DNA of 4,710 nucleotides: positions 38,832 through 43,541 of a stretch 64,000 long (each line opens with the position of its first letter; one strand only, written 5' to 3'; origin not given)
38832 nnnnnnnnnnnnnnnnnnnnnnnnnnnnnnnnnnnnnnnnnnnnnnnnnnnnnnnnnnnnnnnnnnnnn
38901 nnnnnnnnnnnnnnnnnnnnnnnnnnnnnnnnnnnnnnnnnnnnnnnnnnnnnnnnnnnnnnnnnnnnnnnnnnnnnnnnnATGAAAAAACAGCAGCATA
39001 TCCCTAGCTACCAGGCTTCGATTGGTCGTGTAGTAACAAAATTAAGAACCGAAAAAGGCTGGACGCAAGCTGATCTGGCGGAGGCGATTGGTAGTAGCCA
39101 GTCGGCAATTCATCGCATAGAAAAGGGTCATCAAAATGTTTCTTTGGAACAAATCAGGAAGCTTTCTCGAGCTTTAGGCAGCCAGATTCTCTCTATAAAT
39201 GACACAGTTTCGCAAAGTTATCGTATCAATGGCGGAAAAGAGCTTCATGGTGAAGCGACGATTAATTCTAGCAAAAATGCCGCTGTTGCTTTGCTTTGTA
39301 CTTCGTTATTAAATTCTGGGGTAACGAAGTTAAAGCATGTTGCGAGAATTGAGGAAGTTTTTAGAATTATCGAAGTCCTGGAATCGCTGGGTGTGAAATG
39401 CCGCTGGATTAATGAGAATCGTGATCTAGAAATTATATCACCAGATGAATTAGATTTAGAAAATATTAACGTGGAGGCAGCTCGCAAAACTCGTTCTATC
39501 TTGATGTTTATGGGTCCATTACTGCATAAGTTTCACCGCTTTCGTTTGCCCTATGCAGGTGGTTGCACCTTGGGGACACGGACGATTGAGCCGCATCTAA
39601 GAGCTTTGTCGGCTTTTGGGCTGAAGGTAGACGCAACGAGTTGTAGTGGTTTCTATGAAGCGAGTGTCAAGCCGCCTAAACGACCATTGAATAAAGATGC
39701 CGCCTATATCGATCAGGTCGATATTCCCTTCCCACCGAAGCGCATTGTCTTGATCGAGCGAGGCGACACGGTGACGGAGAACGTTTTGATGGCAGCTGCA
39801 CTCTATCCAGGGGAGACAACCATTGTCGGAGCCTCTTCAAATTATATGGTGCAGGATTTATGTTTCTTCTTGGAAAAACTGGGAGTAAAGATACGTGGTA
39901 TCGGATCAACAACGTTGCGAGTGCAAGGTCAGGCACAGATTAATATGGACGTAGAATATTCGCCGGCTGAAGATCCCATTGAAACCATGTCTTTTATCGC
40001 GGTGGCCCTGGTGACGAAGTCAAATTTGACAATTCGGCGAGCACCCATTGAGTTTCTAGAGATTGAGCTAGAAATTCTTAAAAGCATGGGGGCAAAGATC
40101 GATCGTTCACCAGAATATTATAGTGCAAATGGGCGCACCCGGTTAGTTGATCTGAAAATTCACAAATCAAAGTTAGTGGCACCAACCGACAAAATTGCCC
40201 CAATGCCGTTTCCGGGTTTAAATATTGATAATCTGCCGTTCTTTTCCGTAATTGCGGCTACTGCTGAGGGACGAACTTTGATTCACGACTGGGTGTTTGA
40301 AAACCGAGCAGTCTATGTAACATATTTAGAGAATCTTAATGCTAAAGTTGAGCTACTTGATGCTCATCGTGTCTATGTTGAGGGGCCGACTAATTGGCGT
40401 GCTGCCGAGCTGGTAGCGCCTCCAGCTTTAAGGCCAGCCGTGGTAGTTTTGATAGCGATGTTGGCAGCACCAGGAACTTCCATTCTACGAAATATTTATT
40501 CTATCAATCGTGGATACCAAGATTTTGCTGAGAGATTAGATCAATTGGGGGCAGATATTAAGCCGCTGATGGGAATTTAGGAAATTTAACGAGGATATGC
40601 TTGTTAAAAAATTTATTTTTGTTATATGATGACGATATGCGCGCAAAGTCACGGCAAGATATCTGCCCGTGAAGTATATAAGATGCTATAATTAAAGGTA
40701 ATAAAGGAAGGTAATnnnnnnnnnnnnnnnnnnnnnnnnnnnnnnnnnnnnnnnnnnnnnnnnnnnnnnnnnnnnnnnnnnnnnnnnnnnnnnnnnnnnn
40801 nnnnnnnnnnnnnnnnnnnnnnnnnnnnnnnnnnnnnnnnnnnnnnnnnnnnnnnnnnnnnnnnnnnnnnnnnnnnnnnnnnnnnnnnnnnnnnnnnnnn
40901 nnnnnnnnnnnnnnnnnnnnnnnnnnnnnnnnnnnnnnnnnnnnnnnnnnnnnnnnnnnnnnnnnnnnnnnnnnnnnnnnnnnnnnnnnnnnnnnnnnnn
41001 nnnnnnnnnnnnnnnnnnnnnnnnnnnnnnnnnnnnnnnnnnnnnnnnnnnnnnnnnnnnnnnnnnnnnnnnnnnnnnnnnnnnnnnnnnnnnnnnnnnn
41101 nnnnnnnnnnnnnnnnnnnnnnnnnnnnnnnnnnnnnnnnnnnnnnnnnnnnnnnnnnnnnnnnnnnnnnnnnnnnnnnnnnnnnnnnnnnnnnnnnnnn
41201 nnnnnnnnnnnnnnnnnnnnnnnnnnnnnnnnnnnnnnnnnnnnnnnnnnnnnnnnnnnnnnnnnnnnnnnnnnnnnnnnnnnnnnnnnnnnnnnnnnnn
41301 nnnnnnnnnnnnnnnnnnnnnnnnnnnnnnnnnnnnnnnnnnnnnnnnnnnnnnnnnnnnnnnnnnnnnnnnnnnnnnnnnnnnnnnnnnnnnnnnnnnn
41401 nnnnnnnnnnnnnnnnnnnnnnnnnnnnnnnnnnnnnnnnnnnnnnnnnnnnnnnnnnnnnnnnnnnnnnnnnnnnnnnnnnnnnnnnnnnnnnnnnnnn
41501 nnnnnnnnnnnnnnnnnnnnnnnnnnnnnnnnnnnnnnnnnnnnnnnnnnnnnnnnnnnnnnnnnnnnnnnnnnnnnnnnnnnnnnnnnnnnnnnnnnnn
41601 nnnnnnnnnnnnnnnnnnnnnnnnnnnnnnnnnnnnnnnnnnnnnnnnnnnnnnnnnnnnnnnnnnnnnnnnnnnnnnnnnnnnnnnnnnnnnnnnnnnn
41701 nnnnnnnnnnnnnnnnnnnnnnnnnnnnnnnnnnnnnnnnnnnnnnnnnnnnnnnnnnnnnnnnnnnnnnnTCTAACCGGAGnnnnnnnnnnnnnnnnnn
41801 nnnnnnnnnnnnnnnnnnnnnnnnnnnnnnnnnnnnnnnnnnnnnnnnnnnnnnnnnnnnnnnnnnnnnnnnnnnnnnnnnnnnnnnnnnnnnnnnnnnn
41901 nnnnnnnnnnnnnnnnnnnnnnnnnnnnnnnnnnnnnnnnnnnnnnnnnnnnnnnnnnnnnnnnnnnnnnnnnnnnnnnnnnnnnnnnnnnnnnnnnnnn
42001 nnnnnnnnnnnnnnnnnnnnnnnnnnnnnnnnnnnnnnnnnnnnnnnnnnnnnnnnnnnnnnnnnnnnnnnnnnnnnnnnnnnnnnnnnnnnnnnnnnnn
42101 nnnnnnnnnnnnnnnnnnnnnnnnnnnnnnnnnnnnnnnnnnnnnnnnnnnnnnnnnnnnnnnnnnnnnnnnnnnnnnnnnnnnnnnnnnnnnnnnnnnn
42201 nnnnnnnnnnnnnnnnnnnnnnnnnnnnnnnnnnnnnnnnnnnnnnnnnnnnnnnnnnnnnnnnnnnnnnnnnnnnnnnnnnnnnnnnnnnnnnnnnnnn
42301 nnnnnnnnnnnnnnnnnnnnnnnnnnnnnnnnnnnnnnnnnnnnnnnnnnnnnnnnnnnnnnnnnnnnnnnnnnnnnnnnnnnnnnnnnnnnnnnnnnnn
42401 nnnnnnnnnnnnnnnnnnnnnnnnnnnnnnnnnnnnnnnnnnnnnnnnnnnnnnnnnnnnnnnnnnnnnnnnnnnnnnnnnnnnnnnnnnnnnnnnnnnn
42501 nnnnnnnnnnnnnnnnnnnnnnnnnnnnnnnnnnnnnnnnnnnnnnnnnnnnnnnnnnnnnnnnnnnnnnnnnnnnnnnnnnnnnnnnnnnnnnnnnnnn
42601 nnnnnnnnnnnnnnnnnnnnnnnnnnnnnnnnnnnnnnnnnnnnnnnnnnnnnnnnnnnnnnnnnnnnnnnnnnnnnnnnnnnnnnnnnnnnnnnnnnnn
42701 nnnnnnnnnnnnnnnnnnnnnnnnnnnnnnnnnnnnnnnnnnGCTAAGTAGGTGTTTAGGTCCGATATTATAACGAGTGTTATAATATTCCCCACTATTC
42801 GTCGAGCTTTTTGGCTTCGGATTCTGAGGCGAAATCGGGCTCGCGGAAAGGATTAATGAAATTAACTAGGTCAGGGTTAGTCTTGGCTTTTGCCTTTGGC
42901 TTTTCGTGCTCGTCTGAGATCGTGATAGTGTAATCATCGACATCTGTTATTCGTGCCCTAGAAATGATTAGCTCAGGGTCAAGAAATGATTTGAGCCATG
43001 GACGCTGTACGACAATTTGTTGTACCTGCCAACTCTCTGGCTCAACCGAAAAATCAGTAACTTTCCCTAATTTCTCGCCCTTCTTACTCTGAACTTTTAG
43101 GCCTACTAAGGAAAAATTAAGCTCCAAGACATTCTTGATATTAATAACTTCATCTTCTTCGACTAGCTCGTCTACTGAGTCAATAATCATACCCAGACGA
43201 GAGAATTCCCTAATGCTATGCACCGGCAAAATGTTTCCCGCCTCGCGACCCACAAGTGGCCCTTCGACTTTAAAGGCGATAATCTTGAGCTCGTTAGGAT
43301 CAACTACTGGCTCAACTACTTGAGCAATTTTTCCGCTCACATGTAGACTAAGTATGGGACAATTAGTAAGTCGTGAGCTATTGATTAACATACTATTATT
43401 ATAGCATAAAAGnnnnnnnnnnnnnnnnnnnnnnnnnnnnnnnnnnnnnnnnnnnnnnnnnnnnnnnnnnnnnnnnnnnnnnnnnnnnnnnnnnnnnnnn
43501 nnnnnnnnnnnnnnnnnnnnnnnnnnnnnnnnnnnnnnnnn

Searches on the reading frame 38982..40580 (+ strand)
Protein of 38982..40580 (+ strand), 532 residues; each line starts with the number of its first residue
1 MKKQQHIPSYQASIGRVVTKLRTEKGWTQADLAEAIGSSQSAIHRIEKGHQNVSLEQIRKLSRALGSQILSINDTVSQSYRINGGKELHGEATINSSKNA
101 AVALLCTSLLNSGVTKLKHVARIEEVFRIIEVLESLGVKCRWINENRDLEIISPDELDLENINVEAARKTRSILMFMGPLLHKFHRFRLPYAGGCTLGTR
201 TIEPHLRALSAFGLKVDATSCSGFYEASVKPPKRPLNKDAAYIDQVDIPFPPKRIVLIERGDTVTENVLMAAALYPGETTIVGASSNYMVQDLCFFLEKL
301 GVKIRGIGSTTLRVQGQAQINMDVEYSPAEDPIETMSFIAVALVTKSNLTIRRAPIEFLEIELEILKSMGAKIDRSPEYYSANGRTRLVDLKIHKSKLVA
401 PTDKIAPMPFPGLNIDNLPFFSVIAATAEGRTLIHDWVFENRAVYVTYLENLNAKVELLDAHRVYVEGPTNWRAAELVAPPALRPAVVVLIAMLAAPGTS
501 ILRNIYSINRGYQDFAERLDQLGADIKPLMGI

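Call 79: search_protein_families(library=pfam, proteins=[window:38982-40580:+], max_evalue=0.00001)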
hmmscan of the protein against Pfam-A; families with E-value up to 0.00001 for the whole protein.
window:38982-40580:+ (532 aa): 4 families
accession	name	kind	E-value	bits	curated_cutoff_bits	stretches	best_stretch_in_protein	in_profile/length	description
PF00275.25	EPSP_synthase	-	5.4e-42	144.4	22.8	1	83-519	2-417/417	EPSP synthase (3-phosphoshikimate 1-carboxyvinyltransferase)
PF01381.28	HTH_3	-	6.1e-15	55.4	23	1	20-67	3-50/55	Helix-turn-helix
PF13560.12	HTH_31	-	1.1e-10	42.1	27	1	15-66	3-55/64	Helix-turn-helix domain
PF13443.12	HTH_26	-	2.1e-06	28.3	22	1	20-69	4-54/63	Cro/C1-type HTH DNA-binding domain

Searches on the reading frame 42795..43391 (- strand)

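Call 3: search_protein_families(library=ncbifam, proteins=[window:42795-43391:-])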
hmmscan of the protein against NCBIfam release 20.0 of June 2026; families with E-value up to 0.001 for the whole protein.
window:42795-43391:- (198 aa): 0 families

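Call 4: search_protein_families(library=pfam, proteins=[window:42795-43391:-])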
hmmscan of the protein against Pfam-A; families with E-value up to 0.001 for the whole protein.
window:42795-43391:- (198 aa): 1 family
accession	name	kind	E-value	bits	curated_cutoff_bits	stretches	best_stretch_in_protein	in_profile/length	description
PF05239.21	PRC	-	1.3e-06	28.7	21.2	1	94-146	8-58/78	PRC-barrel domain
